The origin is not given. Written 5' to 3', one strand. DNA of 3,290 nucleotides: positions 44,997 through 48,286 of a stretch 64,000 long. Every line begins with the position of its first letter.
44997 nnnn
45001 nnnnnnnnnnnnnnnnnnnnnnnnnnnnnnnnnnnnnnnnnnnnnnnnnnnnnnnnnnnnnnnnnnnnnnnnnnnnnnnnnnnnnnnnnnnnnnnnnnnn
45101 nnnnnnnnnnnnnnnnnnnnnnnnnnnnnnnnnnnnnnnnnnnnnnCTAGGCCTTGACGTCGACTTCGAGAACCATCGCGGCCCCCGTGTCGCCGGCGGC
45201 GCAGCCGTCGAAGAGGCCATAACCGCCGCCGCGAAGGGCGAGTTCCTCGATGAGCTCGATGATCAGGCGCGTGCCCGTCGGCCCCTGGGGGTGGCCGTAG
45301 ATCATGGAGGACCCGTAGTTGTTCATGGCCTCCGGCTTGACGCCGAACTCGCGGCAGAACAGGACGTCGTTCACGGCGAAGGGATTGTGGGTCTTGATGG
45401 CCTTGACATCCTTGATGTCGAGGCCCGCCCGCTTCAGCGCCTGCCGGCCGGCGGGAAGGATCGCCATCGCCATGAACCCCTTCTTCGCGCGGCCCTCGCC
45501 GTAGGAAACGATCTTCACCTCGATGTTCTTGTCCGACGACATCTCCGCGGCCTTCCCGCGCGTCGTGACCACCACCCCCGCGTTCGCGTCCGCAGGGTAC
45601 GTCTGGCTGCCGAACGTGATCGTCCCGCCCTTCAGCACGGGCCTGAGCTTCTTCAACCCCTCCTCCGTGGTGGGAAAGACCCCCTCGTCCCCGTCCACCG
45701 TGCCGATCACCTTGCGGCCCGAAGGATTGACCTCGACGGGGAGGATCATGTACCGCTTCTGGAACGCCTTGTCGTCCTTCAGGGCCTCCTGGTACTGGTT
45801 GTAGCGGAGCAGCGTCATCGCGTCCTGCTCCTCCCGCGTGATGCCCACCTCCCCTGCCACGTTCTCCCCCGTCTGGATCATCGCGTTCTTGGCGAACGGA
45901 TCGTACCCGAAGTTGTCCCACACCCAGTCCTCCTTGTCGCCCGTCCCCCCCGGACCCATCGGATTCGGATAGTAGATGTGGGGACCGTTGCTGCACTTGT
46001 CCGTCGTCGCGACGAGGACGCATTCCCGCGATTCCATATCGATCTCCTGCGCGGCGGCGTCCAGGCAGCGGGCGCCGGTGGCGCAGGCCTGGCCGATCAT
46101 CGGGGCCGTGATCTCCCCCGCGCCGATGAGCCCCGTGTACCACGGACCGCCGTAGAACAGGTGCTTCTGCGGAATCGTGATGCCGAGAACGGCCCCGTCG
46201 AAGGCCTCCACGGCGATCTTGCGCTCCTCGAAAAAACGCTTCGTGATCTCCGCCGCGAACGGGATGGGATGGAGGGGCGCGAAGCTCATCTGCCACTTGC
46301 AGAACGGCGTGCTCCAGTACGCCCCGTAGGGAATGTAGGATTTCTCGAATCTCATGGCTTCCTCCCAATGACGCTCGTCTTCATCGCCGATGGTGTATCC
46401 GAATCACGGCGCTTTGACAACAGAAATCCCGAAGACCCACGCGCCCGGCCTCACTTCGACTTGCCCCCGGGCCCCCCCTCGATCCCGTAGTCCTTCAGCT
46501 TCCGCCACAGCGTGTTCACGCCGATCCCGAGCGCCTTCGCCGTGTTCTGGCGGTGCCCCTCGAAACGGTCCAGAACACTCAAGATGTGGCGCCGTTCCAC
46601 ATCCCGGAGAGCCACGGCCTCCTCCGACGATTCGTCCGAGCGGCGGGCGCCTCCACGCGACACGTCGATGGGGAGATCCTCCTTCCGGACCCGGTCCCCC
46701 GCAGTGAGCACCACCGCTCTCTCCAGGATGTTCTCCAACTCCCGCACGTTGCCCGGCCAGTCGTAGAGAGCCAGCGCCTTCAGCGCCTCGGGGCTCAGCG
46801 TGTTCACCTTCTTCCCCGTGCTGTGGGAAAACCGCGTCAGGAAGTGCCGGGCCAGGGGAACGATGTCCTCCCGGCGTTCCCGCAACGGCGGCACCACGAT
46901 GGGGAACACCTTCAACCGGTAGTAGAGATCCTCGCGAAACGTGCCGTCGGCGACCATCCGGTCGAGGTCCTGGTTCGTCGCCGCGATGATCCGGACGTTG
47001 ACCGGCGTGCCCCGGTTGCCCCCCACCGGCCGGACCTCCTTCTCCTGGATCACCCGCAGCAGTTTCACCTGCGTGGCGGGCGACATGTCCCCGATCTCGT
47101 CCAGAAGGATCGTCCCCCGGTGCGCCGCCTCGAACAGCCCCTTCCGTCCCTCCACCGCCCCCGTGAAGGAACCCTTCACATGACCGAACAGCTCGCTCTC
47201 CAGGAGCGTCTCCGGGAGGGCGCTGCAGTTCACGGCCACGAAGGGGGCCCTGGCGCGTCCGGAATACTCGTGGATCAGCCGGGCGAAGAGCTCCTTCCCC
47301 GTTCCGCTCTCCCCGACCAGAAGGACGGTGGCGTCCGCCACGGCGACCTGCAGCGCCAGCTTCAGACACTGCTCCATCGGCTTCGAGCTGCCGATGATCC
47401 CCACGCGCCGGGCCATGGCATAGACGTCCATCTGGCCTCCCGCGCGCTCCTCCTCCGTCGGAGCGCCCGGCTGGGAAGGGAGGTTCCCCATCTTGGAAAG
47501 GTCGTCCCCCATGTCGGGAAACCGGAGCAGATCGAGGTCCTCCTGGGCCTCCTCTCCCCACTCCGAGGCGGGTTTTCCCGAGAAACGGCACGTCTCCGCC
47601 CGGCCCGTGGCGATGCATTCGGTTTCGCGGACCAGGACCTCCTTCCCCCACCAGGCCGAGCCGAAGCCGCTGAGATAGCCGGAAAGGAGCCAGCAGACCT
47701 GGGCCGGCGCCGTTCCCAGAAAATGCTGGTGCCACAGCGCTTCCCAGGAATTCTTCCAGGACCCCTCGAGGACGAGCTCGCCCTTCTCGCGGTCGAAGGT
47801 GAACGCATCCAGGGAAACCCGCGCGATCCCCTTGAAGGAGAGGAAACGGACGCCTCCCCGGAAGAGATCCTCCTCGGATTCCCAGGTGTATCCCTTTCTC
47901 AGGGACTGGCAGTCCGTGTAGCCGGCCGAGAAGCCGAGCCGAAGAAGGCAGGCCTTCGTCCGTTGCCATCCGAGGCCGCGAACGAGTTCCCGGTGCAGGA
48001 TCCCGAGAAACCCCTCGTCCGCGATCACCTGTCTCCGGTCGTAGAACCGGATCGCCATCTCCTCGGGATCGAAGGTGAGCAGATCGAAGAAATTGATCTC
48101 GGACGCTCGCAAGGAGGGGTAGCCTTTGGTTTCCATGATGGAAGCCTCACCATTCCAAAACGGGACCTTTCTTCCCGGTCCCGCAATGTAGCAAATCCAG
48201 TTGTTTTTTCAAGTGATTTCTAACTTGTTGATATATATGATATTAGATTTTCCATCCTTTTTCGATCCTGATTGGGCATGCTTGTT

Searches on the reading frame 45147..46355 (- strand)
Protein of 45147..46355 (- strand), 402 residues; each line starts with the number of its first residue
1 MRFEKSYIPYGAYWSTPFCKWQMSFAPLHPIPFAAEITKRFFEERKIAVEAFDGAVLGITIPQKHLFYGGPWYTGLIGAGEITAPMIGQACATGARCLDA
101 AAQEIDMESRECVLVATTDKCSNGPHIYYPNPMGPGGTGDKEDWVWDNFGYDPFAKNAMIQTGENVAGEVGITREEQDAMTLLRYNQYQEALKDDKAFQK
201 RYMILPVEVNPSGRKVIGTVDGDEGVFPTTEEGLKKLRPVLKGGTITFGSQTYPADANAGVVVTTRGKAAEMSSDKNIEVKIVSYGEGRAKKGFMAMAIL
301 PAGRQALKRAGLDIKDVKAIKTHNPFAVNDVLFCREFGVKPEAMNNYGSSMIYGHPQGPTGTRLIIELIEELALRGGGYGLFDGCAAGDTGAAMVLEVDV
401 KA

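Call 8: search_protein_families(library=pfam, proteins=[window:45147-46355:-])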
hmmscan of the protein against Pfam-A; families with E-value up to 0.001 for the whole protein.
window:45147-46355:- (402 aa): 3 families
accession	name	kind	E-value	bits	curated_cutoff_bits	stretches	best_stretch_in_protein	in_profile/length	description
PF02803.24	Thiolase_C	-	5.5e-20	71.7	27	1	279-397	4-122/123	Thiolase, C-terminal domain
PF00108.29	Thiolase_N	-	3.3e-19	69.7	26.4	1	16-265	9-258/260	Thiolase, N-terminal domain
PF22691.2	Thiolase_C_1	-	0.00027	21.1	28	0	294-339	15-60/144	Thiolase C-terminal domain-like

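Call 46: search_protein_families(library=ncbifam, proteins=[window:45147-46355:-], max_evalue=0.001)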
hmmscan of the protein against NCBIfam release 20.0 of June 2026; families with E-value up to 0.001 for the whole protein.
window:45147-46355:- (402 aa): 35 families (the best 25 are shown)
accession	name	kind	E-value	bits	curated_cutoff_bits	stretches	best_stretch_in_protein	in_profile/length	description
TIGR01930.1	AcCoA-C-Actrans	subfamily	6.6e-52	176.7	240.55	1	16-397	7-385/385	acetyl-CoA C-acyltransferase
NF006552.0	PRK09051.1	subfamily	1.6e-40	139.6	565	1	24-397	22-393/395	beta-ketothiolase BktB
NF042999.1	bketothiol_BktB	equivalog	3.8e-37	128.5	725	1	83-397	82-392/394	beta-ketothiolase BktB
NF004853.0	PRK06205.1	subfamily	2.2e-36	125.7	551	1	16-397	12-401/404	acetyl-CoA C-acetyltransferase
NF005033.0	PRK06445.1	equivalog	3.2e-35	122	511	1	26-397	29-393/395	acetyl-CoA C-acetyltransferase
NF005890.0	PRK07851.1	equivalog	1.8e-31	109.6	580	1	157-397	171-403/406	acetyl-CoA C-acetyltransferase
NF006086.0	PRK08235.1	equivalog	2.5e-31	109.1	526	1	82-398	79-392/393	acetyl-CoA C-acetyltransferase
NF005805.0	PRK07661.1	equivalog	2.5e-31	109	633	1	155-398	143-390/391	acetyl-CoA C-acetyltransferase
NF006516.0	PRK08963.1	equivalog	9.2e-31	107.1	560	1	158-399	183-436/436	acetyl-CoA C-acyltransferase FadI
NF006001.0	PRK08131.1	equivalog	7e-29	100.9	622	1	154-397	157-398/401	3-oxoadipyl-CoA thiolase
NF005152.0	PRK06633.1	equivalog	3.6e-28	98.2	675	1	74-397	69-390/392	acetyl-CoA C-acetyltransferase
TIGR02430.1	pcaF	equivalog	3.7e-28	98.7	597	1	154-397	157-398/400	3-oxoadipyl-CoA thiolase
NF006551.0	PRK09050.1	subfamily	8.7e-28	97.5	605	1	154-397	158-399/401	3-oxoadipyl-CoA thiolase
NF004206.0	PRK05656.1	subfamily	3.5e-27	95.4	688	1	24-397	20-391/392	acetyl-CoA C-acetyltransferase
NF042967.1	AcCoAtase_PhaA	equivalog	4.6e-27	95.2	740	1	151-397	153-394/396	acetyl-CoA acetyltransferase PhaA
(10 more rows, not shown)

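Call 48: find_homologous_proteins(query=window:45147-46355:-, max_evalue=1e-100)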
Query window:45147-46355:- (402 aa): 7827 proteins with E <= 1e-100 among 8000 candidates; the best 120 are listed.
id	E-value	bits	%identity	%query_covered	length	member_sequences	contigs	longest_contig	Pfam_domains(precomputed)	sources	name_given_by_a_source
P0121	4.6e-276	933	100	100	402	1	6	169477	PF02803.25,PF00108.30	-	-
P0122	2.0e-227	773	82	100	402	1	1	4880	PF02803.25,PF00108.30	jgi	-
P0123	1.5e-222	757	78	100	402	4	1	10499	PF02803.25,PF00108.30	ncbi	ncbi:MAG: thiolase family protein [Planctomycetota bacterium]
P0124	3.5e-218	743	78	100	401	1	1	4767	PF02803.25,PF00108.30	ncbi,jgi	ncbi:MAG: thiolase family protein [Planctomycetota bacterium]|jgi:acetyl-CoA acetyltransferase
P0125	9.5e-217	738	78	100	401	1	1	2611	PF02803.25,PF00108.30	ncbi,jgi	ncbi:MAG: thiolase family protein [Planctomycetota bacterium]|jgi:acetyl-CoA acetyltransferase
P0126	6.6e-206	702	72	100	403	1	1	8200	PF02803.25,PF00108.30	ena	-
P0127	7.0e-198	676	70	99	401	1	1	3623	PF02803.25,PF00108.30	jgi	jgi:acetyl-CoA acetyltransferase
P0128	1.2e-197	675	70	99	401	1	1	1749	PF02803.25,PF00108.30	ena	-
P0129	1.2e-197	675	70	100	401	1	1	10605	PF02803.25,PF00108.30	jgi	jgi:acetyl-CoA acetyltransferase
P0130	8.7e-197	672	70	99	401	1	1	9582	PF02803.25,PF00108.30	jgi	-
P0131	5.9e-196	669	70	99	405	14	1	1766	PF02803.25,PF00108.30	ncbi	ncbi:MAG: thiolase family protein [Anaerolineae bacterium]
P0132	1.9e-195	668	69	99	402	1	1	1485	PF02803.25,PF00108.30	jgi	jgi:acetyl-CoA acetyltransferase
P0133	2.0e-194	664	69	99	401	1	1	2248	PF02803.25,PF00108.30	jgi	jgi:acetyl-CoA acetyltransferase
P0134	2.7e-194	664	68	99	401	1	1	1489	PF02803.25,PF00108.30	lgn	-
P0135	6.7e-194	663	68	99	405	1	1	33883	PF02803.25,PF00108.30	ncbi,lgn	ncbi:MAG: thiolase family protein [Anaerolineae bacterium]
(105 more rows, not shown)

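Call 49: find_encoding_contigs(protein=P0126, flank=7000, max_places=2)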
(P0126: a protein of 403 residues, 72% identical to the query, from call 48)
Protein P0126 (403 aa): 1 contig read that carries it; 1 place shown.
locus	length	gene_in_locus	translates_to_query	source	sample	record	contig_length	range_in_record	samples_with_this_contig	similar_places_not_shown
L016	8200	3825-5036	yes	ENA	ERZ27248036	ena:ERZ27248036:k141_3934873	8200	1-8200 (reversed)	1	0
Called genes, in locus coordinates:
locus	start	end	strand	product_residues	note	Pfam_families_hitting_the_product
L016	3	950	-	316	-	?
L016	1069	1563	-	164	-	PF01584:CheW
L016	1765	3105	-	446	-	PF00015:MCPsignal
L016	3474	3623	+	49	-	-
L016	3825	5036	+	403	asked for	PF00108:Thiolase_N, PF02803:Thiolase_C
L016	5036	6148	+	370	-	-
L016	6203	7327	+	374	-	PF02095:Extensin_1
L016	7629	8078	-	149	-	PF03692:CxxCxxCC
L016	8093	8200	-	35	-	?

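Call 50: find_encoding_contigs(protein=P0129, flank=7000, max_places=2)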
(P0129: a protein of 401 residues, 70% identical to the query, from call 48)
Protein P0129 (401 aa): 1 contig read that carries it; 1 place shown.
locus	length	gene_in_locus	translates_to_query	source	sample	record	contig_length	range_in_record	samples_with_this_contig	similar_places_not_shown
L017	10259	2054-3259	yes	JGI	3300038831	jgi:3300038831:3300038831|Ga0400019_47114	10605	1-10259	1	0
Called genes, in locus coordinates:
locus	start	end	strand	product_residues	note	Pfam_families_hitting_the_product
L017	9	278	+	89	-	PF14535:AMP-binding_C_2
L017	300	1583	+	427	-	PF06779:MFS_4, PF07690:MFS_1, PF12832:MFS_1_like, PF06779:MFS_4, PF07690:MFS_1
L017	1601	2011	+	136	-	PF13622:4HBT_3 (weak), PF03061:4HBT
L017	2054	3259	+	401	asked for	PF00108:Thiolase_N, PF02803:Thiolase_C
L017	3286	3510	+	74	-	-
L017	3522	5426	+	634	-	PF02730:AFOR_N, PF01314:AFOR_C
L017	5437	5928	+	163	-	PF14697:Fer4_21 (faint), PF25160:LdpA_Fe-S-bd (faint), PF13247:Fer4_11, PF12838:Fer4_7 (weak), PF12797:Fer4_2 (weak), PF00037:Fer4, PF12837:Fer4_6 (weak), PF13237:Fer4_10 (weak), +2 more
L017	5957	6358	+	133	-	PF22785:Tc-R-P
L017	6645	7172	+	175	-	PF01209:Ubie_methyltran, PF08241:Methyltransf_11, PF13649:Methyltransf_25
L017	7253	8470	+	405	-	PF02771:Acyl-CoA_dh_N, PF02770:Acyl-CoA_dh_M, PF00441:Acyl-CoA_dh_1, PF08028:Acyl-CoA_dh_2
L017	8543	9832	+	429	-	PF00890:FAD_binding_2 (weak), PF01266:DAO, PF01494:FAD_binding_3, PF01946:Thi4 (weak), PF03486:HI0933_like (weak), PF07992:Pyr_redox_2 (weak), PF12831:FAD_oxidored, PF13450:NAD_binding_8 (weak), +4 more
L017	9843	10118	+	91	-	PF14697:Fer4_21 (faint), PF05187:Fer4_ETF_QO (weak), PF12797:Fer4_2 (faint), PF13237:Fer4_10 (weak), PF12838:Fer4_7 (weak), PF13187:Fer4_9 (weak), PF25160:LdpA_Fe-S-bd (weak)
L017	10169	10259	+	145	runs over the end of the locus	?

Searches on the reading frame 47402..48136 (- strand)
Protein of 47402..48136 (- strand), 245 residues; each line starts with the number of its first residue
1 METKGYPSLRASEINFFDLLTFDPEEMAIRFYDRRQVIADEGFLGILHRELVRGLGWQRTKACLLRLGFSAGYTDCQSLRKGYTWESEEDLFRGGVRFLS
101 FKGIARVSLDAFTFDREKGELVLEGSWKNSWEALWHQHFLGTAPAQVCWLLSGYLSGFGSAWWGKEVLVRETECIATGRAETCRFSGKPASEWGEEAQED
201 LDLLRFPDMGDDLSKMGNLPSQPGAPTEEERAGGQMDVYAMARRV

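Call 11: find_related_loci(query=window:47402-48136:-, collection=genome_contigs, flank=6000)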
Query window:47402-48136:- (245 aa) in genome_contigs; peptide patterns used: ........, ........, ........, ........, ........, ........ (x = any residue, [..] = any of these).
48 stretches matched a pattern, but none encodes a relative of the query by tblastn (E <= 1e-3).

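Call 38: find_homologous_proteins(query=window:47402-48136:-, max_evalue=1e-30)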
Query window:47402-48136:-: 1057 candidates shared short words with the query, none scored E <= 1e-30.
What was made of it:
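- Tried and rejected: I treat this as a limitation of the search and not as evidence (call 38).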
